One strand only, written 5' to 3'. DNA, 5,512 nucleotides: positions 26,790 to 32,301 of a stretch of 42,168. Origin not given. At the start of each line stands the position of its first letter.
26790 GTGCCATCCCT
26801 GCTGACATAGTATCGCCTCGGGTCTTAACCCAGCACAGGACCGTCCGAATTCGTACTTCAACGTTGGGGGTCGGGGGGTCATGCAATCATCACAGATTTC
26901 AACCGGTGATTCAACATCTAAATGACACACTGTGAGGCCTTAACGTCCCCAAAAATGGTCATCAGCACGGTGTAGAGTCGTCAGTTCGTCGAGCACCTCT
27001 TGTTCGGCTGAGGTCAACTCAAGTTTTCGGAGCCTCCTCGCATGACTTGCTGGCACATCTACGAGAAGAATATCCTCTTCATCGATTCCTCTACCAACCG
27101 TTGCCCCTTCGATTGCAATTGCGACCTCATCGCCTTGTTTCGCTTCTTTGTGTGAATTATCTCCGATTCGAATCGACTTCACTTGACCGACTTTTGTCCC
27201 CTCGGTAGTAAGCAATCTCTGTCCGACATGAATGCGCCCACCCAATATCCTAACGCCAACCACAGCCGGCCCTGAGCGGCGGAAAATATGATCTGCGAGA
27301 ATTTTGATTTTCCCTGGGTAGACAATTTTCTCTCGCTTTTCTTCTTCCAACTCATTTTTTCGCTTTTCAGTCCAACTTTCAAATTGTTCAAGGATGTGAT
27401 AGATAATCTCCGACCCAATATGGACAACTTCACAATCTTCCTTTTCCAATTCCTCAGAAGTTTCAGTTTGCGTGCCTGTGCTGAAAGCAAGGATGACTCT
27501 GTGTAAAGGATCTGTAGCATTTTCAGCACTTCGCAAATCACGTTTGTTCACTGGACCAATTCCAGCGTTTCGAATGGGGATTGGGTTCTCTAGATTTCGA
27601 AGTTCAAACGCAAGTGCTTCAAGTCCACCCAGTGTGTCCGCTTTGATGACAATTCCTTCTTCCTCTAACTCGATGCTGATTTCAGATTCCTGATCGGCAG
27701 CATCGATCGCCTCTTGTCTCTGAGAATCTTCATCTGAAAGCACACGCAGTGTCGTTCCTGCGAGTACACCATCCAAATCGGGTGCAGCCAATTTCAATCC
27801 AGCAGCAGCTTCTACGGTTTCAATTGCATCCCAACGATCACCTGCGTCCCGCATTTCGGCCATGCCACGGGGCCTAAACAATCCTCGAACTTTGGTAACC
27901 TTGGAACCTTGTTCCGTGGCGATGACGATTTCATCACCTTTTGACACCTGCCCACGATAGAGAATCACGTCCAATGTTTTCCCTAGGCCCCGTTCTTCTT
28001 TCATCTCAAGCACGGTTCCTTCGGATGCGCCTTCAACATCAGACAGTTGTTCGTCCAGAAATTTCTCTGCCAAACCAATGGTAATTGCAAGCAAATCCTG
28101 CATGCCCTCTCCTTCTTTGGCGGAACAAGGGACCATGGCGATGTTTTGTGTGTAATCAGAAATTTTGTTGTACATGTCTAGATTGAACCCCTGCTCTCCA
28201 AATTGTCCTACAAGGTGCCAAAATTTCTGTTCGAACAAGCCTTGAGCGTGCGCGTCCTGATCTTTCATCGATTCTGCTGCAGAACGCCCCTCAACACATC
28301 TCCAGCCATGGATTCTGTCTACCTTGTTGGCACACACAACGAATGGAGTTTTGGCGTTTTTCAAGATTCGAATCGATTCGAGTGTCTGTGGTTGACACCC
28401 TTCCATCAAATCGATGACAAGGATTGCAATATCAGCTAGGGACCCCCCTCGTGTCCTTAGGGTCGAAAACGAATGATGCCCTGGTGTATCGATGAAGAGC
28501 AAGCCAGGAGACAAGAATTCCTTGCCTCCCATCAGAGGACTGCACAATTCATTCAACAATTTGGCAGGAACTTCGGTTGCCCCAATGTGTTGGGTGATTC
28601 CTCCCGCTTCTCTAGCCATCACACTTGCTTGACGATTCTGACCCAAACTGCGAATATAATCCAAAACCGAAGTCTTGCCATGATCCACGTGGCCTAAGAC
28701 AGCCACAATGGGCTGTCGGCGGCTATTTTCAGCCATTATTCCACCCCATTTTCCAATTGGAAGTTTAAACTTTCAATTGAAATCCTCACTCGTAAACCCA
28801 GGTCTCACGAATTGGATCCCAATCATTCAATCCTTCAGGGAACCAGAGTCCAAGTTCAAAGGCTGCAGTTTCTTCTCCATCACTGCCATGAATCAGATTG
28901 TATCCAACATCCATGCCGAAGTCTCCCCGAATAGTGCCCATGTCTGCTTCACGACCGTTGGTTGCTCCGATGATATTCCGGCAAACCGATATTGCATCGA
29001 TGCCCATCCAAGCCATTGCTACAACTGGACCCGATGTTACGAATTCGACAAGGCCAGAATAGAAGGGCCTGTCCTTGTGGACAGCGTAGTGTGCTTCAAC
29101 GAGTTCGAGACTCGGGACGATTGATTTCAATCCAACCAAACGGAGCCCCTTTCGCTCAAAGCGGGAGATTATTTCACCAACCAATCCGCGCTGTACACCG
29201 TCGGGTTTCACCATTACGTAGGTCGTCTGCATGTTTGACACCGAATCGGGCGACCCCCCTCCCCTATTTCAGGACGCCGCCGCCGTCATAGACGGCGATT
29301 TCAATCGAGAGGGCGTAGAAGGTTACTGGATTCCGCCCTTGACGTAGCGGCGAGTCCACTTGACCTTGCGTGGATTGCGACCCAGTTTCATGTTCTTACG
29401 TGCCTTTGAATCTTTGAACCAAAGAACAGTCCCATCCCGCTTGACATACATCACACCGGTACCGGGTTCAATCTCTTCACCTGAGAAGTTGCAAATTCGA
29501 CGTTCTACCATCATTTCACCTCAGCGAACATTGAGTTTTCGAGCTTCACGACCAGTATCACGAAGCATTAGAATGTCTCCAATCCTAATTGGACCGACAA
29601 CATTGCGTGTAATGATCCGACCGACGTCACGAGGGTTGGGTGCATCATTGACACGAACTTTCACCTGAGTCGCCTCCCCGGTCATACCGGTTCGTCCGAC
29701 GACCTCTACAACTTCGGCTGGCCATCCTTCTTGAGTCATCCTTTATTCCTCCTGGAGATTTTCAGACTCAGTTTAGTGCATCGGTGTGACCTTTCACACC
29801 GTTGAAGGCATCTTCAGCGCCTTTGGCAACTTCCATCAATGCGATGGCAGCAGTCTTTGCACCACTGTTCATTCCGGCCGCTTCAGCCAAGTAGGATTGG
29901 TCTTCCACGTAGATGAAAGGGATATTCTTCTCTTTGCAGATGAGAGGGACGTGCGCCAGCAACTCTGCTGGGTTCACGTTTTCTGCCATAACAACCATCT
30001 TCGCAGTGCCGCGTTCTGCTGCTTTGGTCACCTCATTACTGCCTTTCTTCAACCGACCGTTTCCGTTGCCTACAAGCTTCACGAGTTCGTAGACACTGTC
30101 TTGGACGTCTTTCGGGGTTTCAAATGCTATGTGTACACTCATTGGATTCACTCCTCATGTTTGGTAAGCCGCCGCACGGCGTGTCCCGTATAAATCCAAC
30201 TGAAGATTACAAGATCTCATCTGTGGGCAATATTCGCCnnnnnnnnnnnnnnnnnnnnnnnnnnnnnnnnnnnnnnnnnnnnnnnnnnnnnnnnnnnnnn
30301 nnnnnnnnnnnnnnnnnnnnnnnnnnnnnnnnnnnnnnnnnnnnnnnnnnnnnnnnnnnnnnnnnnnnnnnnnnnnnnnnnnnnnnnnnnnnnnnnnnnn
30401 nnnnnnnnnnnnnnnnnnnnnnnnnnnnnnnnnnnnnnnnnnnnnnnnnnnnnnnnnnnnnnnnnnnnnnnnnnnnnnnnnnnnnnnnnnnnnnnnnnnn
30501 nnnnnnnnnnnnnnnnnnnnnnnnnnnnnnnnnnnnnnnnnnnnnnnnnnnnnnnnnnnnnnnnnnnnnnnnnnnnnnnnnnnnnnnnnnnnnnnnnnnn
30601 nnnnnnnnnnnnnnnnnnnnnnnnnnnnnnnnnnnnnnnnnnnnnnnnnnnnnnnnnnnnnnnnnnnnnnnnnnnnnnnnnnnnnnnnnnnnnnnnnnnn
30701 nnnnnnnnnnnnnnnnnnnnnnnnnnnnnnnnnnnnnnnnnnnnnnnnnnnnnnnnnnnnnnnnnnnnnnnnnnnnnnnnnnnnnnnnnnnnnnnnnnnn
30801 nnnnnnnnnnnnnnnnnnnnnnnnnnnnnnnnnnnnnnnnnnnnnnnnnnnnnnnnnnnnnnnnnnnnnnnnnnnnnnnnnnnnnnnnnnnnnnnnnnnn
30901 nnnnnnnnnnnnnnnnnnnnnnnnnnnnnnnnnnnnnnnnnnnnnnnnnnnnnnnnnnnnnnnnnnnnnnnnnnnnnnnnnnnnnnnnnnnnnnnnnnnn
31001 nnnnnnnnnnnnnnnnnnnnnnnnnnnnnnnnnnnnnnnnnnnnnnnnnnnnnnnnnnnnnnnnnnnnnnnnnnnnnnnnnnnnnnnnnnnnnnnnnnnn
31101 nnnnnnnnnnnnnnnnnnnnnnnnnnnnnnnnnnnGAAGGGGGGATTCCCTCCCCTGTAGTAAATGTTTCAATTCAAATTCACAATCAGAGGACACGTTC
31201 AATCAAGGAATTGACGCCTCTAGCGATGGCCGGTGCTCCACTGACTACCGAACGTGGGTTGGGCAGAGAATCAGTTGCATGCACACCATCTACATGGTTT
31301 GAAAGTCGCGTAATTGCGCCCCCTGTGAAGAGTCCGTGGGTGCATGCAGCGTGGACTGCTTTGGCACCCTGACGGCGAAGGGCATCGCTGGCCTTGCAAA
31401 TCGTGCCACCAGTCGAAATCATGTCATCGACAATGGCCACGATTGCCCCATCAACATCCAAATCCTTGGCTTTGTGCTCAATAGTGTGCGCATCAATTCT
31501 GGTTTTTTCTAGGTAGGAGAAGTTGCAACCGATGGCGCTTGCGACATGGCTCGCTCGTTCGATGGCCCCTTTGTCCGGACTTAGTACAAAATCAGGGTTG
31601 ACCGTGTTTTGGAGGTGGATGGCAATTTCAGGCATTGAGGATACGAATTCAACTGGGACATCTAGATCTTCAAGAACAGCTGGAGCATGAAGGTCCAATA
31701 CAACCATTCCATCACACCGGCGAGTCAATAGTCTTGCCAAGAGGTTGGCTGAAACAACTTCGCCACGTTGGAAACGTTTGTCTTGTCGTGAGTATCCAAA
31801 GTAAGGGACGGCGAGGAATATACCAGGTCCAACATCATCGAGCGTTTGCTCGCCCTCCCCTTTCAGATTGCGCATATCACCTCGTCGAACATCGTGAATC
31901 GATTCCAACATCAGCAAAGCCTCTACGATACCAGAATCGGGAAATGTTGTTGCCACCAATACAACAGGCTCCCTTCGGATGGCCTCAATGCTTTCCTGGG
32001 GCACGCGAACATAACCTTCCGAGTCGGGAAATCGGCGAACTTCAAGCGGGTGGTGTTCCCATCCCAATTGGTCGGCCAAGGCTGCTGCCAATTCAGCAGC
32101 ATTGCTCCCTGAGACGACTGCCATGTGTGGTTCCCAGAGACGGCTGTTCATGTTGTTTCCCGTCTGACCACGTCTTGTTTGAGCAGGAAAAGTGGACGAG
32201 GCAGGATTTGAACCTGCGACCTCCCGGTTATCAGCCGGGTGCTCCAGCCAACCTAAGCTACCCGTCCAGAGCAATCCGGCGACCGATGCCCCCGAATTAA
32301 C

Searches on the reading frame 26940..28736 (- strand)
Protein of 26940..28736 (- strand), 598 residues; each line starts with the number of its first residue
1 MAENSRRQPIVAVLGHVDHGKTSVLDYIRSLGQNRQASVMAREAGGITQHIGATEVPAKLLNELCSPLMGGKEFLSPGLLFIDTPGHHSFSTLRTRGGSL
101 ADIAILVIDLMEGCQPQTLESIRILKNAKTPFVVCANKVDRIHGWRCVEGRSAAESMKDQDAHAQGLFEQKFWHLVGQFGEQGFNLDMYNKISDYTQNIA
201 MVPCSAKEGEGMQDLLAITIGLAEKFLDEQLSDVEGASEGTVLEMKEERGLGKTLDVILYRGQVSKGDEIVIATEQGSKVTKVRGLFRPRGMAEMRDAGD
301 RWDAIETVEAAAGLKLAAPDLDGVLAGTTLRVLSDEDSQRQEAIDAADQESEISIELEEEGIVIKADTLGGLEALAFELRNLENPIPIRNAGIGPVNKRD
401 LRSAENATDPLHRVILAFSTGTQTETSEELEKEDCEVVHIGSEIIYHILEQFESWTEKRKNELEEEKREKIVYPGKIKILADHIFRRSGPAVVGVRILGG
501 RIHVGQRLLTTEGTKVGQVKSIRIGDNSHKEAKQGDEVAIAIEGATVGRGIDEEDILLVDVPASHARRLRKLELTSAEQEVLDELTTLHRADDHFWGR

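Call 10: search_protein_families(library=pfam, proteins=[window:26940-28736:-])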
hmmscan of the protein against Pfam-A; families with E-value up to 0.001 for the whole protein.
window:26940-28736:- (598 aa): 6 families
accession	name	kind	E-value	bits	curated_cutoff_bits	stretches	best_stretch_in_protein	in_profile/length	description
PF00009.33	GTP_EFTU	-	2e-32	112.7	26.5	1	9-221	4-184/188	Elongation factor Tu GTP binding domain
PF14578.12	GTP_EFTU_D4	-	4.6e-25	87.8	23.8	1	474-557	2-85/86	Elongation factor Tu domain 4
PF11987.13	IF-2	-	3.1e-15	56.6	27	1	339-452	5-116/117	Translation-initiation factor 2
PF03144.31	GTP_EFTU_D2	-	2.6e-12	47.4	30.3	1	252-330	1-72/73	Elongation factor Tu domain 2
PF01926.29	MMR_HSR1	-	1.5e-05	25.5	21.9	1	11-138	2-113/113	50S ribosome-binding GTPase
PF03029.23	ATP_bind_1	-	9e-05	22.8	27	1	76-217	90-232/240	Conserved hypothetical ATP binding protein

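Call 12: find_homologous_proteins(query=window:26940-28736:-, max_evalue=1e-50)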
Query window:26940-28736:- (598 aa): 7315 proteins with E <= 1e-50 among 8000 candidates; the best 120 are listed.
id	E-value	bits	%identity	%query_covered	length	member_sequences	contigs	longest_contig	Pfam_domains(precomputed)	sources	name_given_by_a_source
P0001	0.0e+0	1226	91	100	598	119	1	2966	PF01926.30,PF11987.14,PF14578.13,PF00009.34,PF03144.32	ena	-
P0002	0.0e+0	1225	90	100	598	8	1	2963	PF01926.30,PF11987.14,PF14578.13,PF00009.34,PF03144.32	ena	-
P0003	0.0e+0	1214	91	100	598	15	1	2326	PF11987.14,PF14578.13,PF00009.34,PF03144.32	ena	-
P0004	0.0e+0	1205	90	100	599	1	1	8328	PF01926.30,PF11987.14,PF14578.13,PF00009.34,PF03144.32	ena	-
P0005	0.0e+0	1202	90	100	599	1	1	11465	PF01926.30,PF11987.14,PF14578.13,PF00009.34,PF03144.32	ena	-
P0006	0.0e+0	1201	90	100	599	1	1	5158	PF01926.30,PF11987.14,PF14578.13,PF00009.34,PF03144.32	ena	-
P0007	0.0e+0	1201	89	100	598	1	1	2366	PF11987.14,PF14578.13,PF00009.34,PF03144.32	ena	-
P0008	0.0e+0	1200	90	100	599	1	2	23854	PF01926.30,PF11987.14,PF14578.13,PF00009.34,PF03144.32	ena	-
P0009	0.0e+0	1199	89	100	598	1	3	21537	PF11987.14,PF14578.13,PF00009.34,PF03144.32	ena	-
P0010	0.0e+0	1199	89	100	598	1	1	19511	PF11987.14,PF14578.13,PF00009.34,PF03144.32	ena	-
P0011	0.0e+0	1199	88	100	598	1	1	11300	PF11987.14,PF14578.13,PF00009.34,PF03144.32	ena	-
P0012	0.0e+0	1199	89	100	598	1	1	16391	PF11987.14,PF14578.13,PF00009.34,PF03144.32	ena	-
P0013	0.0e+0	1198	90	100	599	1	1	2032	PF01926.30,PF11987.14,PF14578.13,PF00009.34,PF03144.32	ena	-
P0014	0.0e+0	1198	88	100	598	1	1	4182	PF11987.14,PF14578.13,PF00009.34,PF03144.32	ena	-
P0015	0.0e+0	1198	88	100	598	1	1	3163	PF11987.14,PF14578.13,PF00009.34,PF03144.32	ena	-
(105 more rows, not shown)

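Call 14: find_related_loci(query=window:26940-28736:-, collection=genome_contigs, flank=10000)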
Query window:26940-28736:- (598 aa) in genome_contigs; peptide patterns used: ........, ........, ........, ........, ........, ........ (x = any residue, [..] = any of these).
87 stretches matched a pattern; 32 encode a relative of the query (tblastn E <= 1e-3); 31 distinct loci.
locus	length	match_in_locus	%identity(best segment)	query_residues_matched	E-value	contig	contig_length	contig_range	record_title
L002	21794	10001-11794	92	1-598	0e+0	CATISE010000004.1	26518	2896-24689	MAG: Marine Group II euryarchaeote MED-G33 isolate bin.838 MAG genome assembly, contig: k119_1389812, whole genome shotg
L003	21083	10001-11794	92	1-598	0e+0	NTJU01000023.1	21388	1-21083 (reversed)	MAG: Marine Group II euryarchaeote MED-G33 EUII-MED-G33-C23, whole genome shotgun sequence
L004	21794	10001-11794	92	1-598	0e+0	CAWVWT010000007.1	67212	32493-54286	MAG TPA_asm: uncultured Candidatus Poseidoniales archaeon isolate ERR3589563_binner12_51 genome assembly, contig: ERZ746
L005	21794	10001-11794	89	1-598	0e+0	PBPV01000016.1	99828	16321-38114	MAG: Methanobacteriota archaeon isolate RS348 15226, whole genome shotgun sequence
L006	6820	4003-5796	92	1-598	0e+0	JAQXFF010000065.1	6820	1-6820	MAG: Candidatus Thalassarchaeaceae archaeon isolate cluster2-bin.256 k141_2581712, whole genome shotgun sequence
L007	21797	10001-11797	88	1-598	0e+0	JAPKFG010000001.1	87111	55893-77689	MAG: Candidatus Poseidoniales archaeon isolate ANT-136 NODE_63_length_87111_cov_13.912723, whole genome shotgun sequence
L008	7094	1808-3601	89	1-598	0e+0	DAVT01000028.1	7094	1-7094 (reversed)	MAG TPA_asm: Euryarchaeota archaeon UBA501 UBA501_contig_9476, whole genome shotgun sequence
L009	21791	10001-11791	89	1-598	0e+0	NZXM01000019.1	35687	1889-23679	MAG: Methanobacteriota archaeon isolate NAT36 8557, whole genome shotgun sequence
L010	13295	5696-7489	90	1-598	0e+0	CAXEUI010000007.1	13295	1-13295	MAG TPA_asm: uncultured Candidatus Poseidoniales archaeon isolate ERR599072_binner12_Refined_11 genome assembly, contig:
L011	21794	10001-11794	89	1-598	0e+0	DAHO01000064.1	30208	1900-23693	MAG TPA_asm: Euryarchaeota archaeon UBA602 UBA602_contig_23052, whole genome shotgun sequence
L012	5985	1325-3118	88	1-598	0e+0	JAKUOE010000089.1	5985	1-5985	MAG: Candidatus Thalassarchaeum sp. isolate ALOHA_A2.0_25 A2.0-MGIIb-P-2_89, whole genome shotgun sequence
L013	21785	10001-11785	88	1-594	0e+0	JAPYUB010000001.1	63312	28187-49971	MAG: Candidatus Thalassarchaeaceae archaeon isolate PW8.concoct.221 PW8_488_length_63312_cov_8.615426, whole genome shot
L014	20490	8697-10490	83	1-598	0e+0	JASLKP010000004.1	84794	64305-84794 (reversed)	MAG: Candidatus Thalassarchaeaceae archaeon isolate ETNP1_MAG_34 NODE_4_length_84794_cov_5.762196, whole genome shotgun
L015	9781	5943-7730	82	1-598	0e+0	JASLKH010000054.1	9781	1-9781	MAG: Candidatus Thalassarchaeaceae archaeon isolate ETNP1_MAG_25 c_000001447235, whole genome shotgun sequence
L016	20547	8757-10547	84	1-597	0e+0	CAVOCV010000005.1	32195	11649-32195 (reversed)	MAG: Candidatus Thalassarchaeaceae archaeon isolate CBN3_331.39 genome assembly, contig: Ga0302139_10000118, whole genom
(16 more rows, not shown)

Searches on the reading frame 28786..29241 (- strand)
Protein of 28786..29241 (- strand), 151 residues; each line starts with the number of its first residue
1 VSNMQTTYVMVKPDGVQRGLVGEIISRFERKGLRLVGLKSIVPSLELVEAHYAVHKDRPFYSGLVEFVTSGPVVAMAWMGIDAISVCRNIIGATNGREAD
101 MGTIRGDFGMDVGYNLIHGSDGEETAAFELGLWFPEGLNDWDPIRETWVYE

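Call 10: search_protein_families(library=pfam, proteins=[window:28786-29241:-])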
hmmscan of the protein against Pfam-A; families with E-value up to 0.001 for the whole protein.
window:28786-29241:- (151 aa): 1 family
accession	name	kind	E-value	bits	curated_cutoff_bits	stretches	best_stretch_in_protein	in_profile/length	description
PF00334.24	NDK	-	9.8e-52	174.8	27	1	5-136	1-132/135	Nucleoside diphosphate kinase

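Call 11: find_encoding_contigs(protein=window:28786-29241:-, flank=10000, max_places=10)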
Protein window:28786-29241:- (151 aa): 1 contig read that carries it; 1 place shown.
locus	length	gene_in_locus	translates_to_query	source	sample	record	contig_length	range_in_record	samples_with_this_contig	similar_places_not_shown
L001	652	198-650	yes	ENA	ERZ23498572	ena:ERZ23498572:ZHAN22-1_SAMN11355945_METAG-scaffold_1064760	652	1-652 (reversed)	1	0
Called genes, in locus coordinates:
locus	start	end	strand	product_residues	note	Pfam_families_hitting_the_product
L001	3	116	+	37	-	?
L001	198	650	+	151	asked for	?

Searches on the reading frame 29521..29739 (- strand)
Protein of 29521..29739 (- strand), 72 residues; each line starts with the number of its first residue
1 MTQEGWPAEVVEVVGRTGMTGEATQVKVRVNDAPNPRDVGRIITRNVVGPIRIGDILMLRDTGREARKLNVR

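Call 36: search_protein_families(library=pfam, proteins=[window:29521-29739:-], max_evalue=0.0001)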
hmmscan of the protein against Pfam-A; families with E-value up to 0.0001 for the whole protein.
window:29521-29739:- (72 aa): 1 family
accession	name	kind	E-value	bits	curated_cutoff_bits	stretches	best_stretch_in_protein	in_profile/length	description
PF01200.24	Ribosomal_S28e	-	3e-27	94.8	25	1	4-69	2-64/64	Ribosomal protein S28e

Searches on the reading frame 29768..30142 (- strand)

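Call 36: search_protein_families(library=pfam, proteins=[window:29768-30142:-], max_evalue=0.0001)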
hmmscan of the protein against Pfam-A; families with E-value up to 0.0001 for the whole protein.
window:29768-30142:- (124 aa): 1 family
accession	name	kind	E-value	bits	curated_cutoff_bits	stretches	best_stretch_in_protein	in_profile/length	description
PF01248.31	Ribosomal_L7Ae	-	1.6e-20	73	22.1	1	17-100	3-85/95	Ribosomal protein L7Ae/L30e/S12e/Gadd45 family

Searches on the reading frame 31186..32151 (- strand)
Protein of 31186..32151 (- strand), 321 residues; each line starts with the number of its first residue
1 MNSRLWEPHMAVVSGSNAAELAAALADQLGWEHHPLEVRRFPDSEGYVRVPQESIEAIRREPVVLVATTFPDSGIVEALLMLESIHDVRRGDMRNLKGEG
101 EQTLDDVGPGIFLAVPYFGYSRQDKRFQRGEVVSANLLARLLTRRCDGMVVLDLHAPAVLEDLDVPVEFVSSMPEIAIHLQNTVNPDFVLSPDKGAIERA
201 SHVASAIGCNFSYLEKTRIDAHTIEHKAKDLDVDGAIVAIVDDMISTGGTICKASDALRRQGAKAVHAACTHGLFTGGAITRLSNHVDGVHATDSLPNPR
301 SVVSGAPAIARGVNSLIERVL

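Call 36: search_protein_families(library=pfam, proteins=[window:31186-32151:-], max_evalue=0.0001)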
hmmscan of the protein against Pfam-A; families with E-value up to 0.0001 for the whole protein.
window:31186-32151:- (321 aa): 3 families
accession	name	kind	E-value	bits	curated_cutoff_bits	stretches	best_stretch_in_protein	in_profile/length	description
PF00156.33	Pribosyltran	-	3.7e-17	62.5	26.3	1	183-272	27-124/158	Phosphoribosyl transferase domain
PF13793.12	Pribosyltran_N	-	2.5e-15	56.8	25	2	10-85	1-74/117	N-terminal domain of ribose phosphate pyrophosphokinase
PF14572.12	Pribosyl_synth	-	7.8e-08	32.9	27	1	232-298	80-147/184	Phosphoribosyl synthetase-associated domain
